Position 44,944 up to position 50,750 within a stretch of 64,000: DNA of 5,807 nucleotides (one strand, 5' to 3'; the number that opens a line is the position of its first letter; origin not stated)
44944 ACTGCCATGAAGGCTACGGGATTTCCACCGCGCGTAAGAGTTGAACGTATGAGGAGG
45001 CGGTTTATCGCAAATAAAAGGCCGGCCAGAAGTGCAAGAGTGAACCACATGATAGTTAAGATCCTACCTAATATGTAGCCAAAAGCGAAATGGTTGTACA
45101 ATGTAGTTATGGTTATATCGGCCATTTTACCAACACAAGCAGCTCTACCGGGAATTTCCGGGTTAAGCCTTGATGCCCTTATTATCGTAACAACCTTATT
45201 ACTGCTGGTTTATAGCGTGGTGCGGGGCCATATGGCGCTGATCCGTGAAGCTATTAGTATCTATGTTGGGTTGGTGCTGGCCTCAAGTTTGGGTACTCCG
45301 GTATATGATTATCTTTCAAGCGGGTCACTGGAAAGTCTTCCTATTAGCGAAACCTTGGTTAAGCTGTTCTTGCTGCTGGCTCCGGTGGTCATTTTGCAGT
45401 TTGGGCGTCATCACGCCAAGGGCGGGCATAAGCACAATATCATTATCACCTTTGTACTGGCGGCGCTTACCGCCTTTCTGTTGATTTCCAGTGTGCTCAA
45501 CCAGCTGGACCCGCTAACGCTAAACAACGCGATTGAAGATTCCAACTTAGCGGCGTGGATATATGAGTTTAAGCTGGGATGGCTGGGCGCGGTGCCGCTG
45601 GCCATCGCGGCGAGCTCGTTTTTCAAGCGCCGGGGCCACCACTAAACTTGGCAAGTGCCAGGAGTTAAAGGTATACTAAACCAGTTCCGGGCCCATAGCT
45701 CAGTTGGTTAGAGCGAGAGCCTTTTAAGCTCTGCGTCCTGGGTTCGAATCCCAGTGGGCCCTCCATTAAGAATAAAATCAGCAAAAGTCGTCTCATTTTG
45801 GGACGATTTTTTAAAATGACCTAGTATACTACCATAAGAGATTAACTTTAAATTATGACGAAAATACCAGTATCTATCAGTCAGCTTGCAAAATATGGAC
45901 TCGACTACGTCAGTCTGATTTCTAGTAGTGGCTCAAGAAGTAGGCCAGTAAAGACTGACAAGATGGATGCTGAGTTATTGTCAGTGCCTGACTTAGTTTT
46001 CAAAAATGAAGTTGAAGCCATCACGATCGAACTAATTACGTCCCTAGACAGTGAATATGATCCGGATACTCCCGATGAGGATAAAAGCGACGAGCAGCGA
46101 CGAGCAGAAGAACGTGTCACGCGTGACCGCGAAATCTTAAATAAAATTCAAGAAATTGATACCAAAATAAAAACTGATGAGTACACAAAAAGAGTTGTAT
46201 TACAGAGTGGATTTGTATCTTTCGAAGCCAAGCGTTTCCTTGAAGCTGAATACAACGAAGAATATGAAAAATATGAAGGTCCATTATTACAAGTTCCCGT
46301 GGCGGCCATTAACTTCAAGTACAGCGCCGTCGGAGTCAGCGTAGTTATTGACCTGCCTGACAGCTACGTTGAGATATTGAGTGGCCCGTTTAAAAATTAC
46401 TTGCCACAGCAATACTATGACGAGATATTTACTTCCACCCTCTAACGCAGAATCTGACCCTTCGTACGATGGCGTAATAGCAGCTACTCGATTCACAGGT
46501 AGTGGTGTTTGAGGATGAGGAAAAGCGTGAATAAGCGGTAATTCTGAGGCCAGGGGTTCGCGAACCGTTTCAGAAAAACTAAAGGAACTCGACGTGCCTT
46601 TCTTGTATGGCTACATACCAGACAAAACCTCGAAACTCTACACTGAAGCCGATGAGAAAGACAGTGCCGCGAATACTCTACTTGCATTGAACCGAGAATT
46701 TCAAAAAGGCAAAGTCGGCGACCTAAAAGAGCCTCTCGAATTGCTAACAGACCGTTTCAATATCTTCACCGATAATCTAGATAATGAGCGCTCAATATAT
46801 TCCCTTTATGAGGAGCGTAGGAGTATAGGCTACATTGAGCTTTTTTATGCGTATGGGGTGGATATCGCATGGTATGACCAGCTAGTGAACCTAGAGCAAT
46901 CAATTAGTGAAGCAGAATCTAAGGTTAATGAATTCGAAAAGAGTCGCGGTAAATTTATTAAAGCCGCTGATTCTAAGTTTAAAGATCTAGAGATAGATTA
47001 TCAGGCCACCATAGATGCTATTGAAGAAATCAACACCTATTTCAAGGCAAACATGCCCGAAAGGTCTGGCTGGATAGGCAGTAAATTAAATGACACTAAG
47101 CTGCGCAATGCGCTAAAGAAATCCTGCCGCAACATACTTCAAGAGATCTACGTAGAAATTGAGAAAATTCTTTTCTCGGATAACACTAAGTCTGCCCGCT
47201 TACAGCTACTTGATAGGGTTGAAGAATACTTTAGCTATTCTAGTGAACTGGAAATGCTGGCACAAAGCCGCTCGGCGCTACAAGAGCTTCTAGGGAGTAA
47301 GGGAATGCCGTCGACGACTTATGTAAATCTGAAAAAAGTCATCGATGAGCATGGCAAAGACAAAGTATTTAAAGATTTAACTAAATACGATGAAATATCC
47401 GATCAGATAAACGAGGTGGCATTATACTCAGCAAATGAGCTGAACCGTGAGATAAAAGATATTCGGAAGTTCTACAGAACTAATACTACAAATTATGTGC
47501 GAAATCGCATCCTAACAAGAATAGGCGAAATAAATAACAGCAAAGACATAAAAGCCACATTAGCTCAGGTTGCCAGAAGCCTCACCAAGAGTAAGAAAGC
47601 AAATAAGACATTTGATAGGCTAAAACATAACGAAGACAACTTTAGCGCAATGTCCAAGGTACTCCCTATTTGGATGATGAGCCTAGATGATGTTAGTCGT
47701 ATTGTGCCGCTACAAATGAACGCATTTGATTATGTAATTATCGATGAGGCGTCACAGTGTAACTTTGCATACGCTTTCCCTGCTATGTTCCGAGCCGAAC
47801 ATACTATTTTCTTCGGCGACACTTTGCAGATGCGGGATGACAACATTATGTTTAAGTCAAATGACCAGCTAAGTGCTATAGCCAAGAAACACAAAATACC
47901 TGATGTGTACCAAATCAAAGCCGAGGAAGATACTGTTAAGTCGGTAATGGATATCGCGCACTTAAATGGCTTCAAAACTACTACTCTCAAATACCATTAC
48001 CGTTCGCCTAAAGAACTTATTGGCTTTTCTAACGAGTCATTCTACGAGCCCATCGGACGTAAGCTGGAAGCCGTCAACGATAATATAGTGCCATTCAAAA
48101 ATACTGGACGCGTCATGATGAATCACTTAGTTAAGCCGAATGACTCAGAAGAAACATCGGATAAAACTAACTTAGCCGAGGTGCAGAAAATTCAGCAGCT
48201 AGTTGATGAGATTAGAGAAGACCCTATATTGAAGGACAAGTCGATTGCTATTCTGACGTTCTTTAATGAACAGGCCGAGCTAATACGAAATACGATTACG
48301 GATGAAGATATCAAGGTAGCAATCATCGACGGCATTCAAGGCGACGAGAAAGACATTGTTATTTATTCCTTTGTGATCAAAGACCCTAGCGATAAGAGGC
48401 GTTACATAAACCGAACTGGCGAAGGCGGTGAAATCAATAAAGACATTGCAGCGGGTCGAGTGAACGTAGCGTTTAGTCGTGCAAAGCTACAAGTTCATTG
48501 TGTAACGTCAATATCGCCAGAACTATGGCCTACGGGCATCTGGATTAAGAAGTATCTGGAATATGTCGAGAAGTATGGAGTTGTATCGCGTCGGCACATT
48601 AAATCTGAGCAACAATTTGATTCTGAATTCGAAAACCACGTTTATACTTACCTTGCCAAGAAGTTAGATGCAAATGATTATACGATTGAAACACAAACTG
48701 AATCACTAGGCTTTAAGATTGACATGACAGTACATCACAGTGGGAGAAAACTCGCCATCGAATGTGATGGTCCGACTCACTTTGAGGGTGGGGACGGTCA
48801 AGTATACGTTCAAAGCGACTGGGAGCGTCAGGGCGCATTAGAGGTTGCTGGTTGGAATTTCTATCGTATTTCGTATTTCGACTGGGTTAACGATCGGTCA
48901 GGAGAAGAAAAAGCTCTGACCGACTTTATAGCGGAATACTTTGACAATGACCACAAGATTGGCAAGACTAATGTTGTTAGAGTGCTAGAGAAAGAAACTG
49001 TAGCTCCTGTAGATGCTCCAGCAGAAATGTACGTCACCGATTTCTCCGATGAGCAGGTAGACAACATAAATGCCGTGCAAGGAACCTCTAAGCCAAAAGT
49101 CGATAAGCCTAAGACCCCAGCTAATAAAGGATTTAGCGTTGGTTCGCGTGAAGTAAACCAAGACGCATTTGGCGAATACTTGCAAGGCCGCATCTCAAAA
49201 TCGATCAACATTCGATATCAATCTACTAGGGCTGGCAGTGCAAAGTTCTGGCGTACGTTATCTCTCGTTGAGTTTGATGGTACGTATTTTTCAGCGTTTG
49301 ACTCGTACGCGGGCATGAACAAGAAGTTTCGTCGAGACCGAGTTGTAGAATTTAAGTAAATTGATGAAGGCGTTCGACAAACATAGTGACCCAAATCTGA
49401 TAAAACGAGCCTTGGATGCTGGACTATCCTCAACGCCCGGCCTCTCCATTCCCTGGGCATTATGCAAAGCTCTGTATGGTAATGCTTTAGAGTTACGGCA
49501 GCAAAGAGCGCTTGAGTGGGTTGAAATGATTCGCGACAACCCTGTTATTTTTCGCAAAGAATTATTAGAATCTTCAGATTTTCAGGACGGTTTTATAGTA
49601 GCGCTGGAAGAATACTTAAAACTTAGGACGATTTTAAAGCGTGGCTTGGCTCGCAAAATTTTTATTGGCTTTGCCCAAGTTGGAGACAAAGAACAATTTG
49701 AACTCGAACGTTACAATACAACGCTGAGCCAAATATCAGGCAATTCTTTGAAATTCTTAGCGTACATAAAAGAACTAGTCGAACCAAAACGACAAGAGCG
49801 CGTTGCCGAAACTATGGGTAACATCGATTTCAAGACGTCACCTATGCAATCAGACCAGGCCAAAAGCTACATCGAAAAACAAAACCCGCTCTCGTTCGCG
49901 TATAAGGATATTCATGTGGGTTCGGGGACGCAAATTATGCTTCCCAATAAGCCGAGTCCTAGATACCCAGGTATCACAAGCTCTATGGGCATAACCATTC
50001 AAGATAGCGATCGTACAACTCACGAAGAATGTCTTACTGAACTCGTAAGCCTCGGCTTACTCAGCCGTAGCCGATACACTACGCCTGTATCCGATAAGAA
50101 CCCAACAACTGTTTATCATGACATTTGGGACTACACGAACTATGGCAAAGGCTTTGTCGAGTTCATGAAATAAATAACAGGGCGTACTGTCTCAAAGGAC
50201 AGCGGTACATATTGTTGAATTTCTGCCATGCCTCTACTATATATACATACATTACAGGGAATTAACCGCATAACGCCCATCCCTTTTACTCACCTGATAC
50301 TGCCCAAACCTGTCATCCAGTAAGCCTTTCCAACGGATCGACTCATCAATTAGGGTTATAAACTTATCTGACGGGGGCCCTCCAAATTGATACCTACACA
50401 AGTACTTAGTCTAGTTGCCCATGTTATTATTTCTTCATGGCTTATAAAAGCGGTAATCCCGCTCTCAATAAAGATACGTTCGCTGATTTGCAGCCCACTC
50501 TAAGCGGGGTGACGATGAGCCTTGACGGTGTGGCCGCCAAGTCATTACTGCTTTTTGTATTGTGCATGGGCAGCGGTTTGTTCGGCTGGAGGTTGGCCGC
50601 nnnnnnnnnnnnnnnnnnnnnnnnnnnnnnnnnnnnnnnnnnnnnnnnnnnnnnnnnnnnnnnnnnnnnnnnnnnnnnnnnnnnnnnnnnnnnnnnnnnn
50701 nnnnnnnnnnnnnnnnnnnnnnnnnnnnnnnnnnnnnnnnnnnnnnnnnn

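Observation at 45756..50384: tRNA-Lys-integrated AT-rich island carrying a Walker-A-less SF1 helicase/DUF559 nuclease fusion: candidate undescribed defence module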

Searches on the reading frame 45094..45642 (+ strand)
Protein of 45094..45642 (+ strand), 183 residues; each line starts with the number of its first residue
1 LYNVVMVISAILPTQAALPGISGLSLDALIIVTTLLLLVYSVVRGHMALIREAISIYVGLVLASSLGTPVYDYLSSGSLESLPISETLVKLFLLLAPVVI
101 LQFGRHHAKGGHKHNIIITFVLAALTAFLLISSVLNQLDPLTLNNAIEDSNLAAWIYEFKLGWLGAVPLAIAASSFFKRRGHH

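Call 29: find_encoding_contigs(protein=window:45094-45642:+, flank=7000, max_places=8)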
Protein window:45094-45642:+ (183 aa): no gene with exactly this product is on record in the collection.

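Call 62: find_homologous_proteins(query=window:45094-45642:+, max_evalue=0.00001)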
Query window:45094-45642:+ (183 aa): 10 proteins with E <= 0.00001 among 2437 candidates.
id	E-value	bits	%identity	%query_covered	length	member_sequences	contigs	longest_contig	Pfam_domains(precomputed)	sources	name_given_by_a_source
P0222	5.5e-104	363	100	97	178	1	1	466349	-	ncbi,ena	-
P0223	7.7e-77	275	79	89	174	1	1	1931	-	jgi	jgi:hypothetical protein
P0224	1.5e-72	261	76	92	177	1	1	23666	-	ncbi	ncbi:MAG TPA: hypothetical protein VF272_00870 [Candidatus Saccharimonadia bacterium]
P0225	3.4e-48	182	56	91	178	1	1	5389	-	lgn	-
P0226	1.5e-47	180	52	98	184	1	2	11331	-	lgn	-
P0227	7.0e-47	178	54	96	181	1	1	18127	-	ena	-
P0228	8.3e-44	168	74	57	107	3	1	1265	-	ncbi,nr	ncbi:MAG TPA: hypothetical protein VMR98_05600, partial [Candidatus Polarisedimenticolaceae bacteriu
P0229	4.4e-40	155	49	94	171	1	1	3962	-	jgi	jgi:hypothetical protein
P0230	2.5e-36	143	48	86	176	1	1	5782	-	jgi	jgi:hypothetical protein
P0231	2.8e-26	111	45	89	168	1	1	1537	-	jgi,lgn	jgi:hypothetical protein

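Call 64: find_encoding_contigs(protein=P0224, flank=8000, max_places=3)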
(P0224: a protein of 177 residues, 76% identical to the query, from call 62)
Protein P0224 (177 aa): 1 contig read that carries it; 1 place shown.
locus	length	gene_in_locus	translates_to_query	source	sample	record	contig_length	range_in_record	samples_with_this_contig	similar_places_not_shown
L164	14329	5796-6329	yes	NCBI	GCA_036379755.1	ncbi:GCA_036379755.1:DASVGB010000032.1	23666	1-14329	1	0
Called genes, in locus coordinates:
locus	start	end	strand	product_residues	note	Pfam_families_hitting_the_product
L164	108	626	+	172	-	-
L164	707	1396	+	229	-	PF08279:HTH_11 (weak), PF01628:HrcA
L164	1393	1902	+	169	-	PF01025:GrpE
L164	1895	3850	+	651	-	PF00012:HSP70, PF06723:MreB_Mbl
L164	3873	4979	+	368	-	PF00226:DnaJ, PF01556:DnaJ_C, PF00684:DnaJ_CXXCXGXG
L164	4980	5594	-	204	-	-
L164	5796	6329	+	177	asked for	-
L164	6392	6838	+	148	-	-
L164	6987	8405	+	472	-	PF00781:DAGK_cat, PF19279:YegS_C, PF22741:PTP-NADK (weak), PF00782:DSPc, PF22784:PTP-SAK (weak), PF22785:Tc-R-P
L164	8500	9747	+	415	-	-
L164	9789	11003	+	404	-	PF05977:MFS_3, PF07690:MFS_1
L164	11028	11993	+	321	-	PF01545:Cation_efflux, PF16916:ZT_dimer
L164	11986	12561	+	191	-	PF00551:Formyl_trans_N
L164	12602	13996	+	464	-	PF00206:Lyase_1, PF10397:ADSL_C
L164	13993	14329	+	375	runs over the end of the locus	PF22660:RS_preATP-grasp-like, PF02786:CPSase_L_D2, PF02222:ATP-grasp, PF07478:Dala_Dala_lig_C (weak), PF17769:PurK_C, PF21244:PurT_C (weak)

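Call 81: search_protein_families(library=pfam, proteins=[window:45094-45642:+], max_evalue=0.01)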
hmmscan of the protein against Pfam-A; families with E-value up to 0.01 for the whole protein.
window:45094-45642:+ (183 aa): 1 family
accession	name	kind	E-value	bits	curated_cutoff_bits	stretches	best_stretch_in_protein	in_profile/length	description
PF02674.22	Colicin_V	-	0.0015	19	29.3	1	26-156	1-139/144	Colicin V production protein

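Call 108: find_encoding_contigs(protein=P0223, flank=3000, max_places=2)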
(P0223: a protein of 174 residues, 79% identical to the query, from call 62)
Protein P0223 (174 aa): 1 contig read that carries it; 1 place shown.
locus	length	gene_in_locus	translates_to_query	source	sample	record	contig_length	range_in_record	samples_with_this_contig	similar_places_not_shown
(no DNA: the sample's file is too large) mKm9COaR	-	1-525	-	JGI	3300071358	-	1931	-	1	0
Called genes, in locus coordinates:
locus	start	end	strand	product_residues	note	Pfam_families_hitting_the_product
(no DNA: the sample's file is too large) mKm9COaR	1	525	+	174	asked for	?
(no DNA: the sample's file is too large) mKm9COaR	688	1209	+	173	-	-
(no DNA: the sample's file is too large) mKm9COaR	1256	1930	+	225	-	?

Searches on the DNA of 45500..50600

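Call 70: search_rna_families(source=window, start=45500, end=50600, threshold=evalue, max_evalue=1)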
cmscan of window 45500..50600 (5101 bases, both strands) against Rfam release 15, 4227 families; matches with E-value up to 1: 2.
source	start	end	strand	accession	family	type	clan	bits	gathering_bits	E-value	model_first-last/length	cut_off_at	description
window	45689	45762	+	RF00005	tRNA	Gene; tRNA;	CL00001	70.8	29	1.5e-14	1-71/71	no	tRNA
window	45689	45763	-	RF04354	Plastid-ycf2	Cis-reg;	-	31.2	65.7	0.0013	1-75/75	no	Plastid-ycf2 5UTR RNA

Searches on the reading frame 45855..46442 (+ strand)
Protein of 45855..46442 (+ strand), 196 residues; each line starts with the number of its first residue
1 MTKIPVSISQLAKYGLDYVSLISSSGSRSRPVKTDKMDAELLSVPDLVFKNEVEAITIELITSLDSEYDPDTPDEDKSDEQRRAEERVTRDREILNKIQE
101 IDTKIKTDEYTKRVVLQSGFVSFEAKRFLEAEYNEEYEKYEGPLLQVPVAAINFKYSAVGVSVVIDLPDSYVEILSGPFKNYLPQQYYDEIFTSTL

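Call 8: search_protein_families(library=pfam, proteins=[window:45855-46442:+], max_evalue=1)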
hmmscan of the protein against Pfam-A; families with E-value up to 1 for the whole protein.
window:45855-46442:+ (196 aa): 0 families

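Call 9: search_protein_families(library=padloc, proteins=[window:45855-46442:+], max_evalue=1)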
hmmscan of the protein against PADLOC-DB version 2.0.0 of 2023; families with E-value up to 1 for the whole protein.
window:45855-46442:+ (196 aa): 1 family
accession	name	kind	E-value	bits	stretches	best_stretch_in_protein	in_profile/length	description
PDLC02639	DrmMI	-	0.0062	12.8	1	68-122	401-455/803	DrmMI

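Call 10: search_protein_families(library=ncbifam, proteins=[window:45855-46442:+], max_evalue=1)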
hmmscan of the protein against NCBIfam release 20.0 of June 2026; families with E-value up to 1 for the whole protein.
window:45855-46442:+ (196 aa): 0 families

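Call 100: predict_structure(alignment_id=A3)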
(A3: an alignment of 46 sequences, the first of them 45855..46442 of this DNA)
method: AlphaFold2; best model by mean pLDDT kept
length: 196 residues; sequences in the alignment: 46
mean_pLDDT: 76.6   pTM: 0.65
mean pLDDT of the five models: 76.6, 73.5, 72.6, 71.5, 71.2
residues with pLDDT >= 90: 27; 70-90: 112; 50-70: 48; < 50: 9
segments of 3 or more residues with pLDDT < 50: 24-28
pLDDT, mean of each block of 10 residues (from residue 1): 57 64 50 72 74 82 87 89 90 90 72 76 81 83 81 92 84 73 73 56
secondary structure, 60 per line:
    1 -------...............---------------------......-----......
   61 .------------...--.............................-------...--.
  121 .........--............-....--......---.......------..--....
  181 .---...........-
elements in order: H8-22 H44-49 E55-61 H79-107 E115-117 E120-129 E132-143 E145-148 E151-156 E160-166 H177-181 H185-195
